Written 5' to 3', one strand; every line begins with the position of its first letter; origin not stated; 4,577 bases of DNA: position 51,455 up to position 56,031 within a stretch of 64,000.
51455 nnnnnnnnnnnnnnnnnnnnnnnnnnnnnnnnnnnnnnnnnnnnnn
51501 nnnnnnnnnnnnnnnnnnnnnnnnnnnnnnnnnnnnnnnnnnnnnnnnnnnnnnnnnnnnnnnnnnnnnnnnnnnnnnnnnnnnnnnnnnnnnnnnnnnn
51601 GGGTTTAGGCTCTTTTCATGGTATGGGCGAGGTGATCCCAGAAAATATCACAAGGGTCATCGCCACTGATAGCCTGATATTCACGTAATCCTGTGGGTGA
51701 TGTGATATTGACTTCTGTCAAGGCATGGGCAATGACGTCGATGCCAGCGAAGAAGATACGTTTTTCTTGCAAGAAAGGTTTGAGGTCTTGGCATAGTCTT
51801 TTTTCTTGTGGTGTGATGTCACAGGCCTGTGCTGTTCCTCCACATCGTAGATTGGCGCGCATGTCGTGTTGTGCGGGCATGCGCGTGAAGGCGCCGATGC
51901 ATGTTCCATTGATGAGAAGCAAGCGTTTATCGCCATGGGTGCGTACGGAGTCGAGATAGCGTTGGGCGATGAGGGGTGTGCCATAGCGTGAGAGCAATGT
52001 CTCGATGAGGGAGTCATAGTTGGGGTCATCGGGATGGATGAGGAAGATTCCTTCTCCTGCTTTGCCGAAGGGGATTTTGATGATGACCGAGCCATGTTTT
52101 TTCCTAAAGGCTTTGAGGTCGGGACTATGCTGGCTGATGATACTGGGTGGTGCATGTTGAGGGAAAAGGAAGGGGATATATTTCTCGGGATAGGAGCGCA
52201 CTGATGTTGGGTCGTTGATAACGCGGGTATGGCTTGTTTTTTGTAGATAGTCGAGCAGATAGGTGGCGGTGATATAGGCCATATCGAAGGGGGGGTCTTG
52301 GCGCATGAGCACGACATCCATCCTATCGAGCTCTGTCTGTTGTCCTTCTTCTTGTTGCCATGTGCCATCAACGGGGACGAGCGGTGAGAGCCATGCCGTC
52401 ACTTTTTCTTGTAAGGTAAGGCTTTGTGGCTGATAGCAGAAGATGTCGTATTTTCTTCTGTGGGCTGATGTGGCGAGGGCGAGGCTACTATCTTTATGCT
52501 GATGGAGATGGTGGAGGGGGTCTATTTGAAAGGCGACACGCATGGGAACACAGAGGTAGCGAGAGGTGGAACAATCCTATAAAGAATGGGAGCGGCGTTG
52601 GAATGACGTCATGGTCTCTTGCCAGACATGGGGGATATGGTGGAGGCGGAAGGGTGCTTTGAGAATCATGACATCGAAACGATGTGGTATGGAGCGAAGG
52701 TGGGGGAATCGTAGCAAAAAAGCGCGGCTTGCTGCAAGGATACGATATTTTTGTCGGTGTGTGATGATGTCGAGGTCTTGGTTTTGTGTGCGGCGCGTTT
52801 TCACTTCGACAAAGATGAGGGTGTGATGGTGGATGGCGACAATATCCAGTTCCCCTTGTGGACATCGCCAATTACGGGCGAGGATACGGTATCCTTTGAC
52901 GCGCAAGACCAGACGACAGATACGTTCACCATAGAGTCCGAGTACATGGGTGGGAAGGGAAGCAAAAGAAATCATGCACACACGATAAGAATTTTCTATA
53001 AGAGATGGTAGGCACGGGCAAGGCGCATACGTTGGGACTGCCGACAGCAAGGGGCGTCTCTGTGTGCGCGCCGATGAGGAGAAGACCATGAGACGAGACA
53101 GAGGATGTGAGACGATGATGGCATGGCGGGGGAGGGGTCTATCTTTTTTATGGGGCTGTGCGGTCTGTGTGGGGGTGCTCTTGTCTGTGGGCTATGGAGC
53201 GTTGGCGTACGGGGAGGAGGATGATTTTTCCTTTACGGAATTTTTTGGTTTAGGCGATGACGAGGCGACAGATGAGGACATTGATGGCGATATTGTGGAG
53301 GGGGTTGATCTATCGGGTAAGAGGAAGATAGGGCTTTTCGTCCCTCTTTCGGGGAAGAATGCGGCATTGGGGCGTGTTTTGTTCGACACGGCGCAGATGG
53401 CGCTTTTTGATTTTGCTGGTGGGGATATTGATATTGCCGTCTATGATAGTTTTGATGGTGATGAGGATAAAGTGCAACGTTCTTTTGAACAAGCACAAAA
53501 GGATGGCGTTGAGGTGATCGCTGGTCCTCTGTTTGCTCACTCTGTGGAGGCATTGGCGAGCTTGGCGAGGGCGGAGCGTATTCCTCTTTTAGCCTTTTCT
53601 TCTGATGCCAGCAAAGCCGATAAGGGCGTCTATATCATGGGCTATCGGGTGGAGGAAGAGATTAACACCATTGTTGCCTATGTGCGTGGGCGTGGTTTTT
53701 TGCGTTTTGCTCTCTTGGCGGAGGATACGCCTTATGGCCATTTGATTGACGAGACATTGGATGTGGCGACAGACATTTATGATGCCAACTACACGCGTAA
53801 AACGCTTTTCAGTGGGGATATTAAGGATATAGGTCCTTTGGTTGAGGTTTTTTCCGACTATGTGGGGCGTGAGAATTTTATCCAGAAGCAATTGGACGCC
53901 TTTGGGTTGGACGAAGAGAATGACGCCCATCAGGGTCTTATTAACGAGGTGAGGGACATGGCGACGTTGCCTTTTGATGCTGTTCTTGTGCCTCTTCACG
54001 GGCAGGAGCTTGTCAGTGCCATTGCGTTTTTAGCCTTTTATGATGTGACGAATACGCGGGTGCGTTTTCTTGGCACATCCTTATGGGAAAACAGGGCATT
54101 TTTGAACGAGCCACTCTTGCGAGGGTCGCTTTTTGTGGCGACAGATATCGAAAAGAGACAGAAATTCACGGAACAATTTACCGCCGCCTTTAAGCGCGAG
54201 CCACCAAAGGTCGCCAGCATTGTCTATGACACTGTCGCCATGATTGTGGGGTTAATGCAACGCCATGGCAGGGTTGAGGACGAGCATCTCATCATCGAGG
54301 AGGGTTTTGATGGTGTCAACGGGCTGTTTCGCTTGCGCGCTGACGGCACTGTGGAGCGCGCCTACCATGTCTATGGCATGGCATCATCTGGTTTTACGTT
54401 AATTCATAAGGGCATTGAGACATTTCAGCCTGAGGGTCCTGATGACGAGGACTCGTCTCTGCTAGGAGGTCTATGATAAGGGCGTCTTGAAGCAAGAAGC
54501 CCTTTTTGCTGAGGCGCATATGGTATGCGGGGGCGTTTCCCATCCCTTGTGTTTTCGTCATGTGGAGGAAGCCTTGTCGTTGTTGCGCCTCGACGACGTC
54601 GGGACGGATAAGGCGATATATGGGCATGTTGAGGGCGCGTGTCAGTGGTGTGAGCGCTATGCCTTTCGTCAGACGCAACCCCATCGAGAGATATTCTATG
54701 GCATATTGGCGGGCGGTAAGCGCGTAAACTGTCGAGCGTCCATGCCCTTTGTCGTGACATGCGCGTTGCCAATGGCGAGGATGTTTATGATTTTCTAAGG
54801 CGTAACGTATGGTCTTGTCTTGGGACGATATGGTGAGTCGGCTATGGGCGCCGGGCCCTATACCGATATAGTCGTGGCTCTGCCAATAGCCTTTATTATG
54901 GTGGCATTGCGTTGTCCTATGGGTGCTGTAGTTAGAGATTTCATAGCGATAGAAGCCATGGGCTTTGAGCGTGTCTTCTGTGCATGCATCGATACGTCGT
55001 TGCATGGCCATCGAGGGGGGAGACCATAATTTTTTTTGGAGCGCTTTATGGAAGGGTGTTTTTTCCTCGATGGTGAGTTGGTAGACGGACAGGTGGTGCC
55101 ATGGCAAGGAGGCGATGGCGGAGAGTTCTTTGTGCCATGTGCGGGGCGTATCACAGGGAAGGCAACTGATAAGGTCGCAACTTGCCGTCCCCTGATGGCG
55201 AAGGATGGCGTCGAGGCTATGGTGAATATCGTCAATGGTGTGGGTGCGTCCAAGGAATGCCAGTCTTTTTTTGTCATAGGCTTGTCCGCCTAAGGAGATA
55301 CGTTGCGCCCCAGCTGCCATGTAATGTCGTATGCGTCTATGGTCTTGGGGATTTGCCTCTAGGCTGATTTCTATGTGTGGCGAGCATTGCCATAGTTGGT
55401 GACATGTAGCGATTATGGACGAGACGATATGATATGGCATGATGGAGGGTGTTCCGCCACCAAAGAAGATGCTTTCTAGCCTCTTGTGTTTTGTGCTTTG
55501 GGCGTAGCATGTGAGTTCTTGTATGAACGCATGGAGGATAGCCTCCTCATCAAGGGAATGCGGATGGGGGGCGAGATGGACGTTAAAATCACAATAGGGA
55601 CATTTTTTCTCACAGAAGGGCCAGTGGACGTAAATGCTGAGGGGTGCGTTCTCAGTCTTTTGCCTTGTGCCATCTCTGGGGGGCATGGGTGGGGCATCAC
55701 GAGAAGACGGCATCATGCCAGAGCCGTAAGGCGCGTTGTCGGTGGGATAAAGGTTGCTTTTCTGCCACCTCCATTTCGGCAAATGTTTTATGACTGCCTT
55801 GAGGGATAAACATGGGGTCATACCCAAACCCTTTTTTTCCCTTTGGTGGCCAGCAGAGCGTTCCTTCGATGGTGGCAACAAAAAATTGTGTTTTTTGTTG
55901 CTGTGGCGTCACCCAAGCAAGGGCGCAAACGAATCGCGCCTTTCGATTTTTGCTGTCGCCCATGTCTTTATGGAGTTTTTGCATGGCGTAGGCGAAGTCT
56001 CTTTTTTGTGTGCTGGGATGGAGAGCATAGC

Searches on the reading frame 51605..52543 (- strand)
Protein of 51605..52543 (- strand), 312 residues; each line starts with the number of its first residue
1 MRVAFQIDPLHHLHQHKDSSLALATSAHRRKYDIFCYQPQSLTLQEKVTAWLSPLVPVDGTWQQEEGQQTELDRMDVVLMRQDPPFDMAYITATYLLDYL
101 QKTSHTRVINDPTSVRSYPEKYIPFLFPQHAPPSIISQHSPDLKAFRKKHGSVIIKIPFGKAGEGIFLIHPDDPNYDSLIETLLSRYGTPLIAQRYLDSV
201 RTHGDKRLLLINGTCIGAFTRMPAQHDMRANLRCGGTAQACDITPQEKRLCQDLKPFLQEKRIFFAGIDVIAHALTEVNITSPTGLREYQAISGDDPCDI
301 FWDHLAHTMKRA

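Call 10: search_protein_families(library=pfam, proteins=[window:51605-52543:-], max_evalue=0.001)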
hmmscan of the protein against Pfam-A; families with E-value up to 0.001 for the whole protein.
window:51605-52543:- (312 aa): 3 families
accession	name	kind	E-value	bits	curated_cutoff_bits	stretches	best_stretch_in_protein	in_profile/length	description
PF02955.21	GSH-S_ATP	-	1.3e-50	171.7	23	1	120-291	1-172/175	Prokaryotic glutathione synthetase, ATP-grasp domain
PF02951.20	GSH-S_N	-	1.1e-33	116.3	21.3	1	1-116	1-119/119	Prokaryotic glutathione synthetase, N-terminal domain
PF08443.16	RimK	-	9e-12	45.4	21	1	136-273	23-154/188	RimK-like ATP-grasp domain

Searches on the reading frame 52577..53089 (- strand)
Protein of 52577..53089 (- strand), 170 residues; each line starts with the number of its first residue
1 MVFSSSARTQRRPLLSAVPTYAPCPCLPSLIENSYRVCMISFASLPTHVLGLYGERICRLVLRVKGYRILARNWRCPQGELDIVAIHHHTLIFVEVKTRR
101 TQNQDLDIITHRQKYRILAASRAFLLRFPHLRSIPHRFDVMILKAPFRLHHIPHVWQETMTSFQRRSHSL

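Call 10: search_protein_families(library=pfam, proteins=[window:52577-53089:-], max_evalue=0.001)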
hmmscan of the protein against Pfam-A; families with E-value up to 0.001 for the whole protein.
window:52577-53089:- (170 aa): 2 families
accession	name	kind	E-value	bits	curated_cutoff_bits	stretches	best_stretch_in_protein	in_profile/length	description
PF02021.23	UPF0102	-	4e-21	75.6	23.6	1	54-142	1-79/80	Uncharacterised protein family UPF0102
PF08378.17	NERD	-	4e-06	27.7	22.1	1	51-101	2-59/111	Nuclease-related domain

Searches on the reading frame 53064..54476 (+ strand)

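Call 10: search_protein_families(library=pfam, proteins=[window:53064-54476:+], max_evalue=0.001)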
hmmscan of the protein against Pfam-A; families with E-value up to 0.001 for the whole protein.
window:53064-54476:+ (470 aa): 3 families
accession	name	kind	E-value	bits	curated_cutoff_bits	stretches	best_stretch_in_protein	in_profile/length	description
PF13458.12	Peripla_BP_6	-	1e-22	81.7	31.7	2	88-232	3-155/343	Periplasmic binding protein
PF04348.19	LppC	-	6.9e-10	38.6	28.8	1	88-225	220-359/563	LppC putative lipoprotein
PF01094.35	ANF_receptor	-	0.00013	21.6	25.4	0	121-225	24-132/353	Receptor family ligand binding region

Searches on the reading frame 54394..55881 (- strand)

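Call 10: search_protein_families(library=pfam, proteins=[window:54394-55881:-], max_evalue=0.001)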
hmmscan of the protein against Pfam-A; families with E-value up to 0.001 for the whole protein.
window:54394-55881:- (495 aa): 1 family
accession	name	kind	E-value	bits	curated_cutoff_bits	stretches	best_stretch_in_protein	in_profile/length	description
PF04055.27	Radical_SAM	-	3.2e-14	53.9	29.5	1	84-248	1-158/166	Radical SAM superfamily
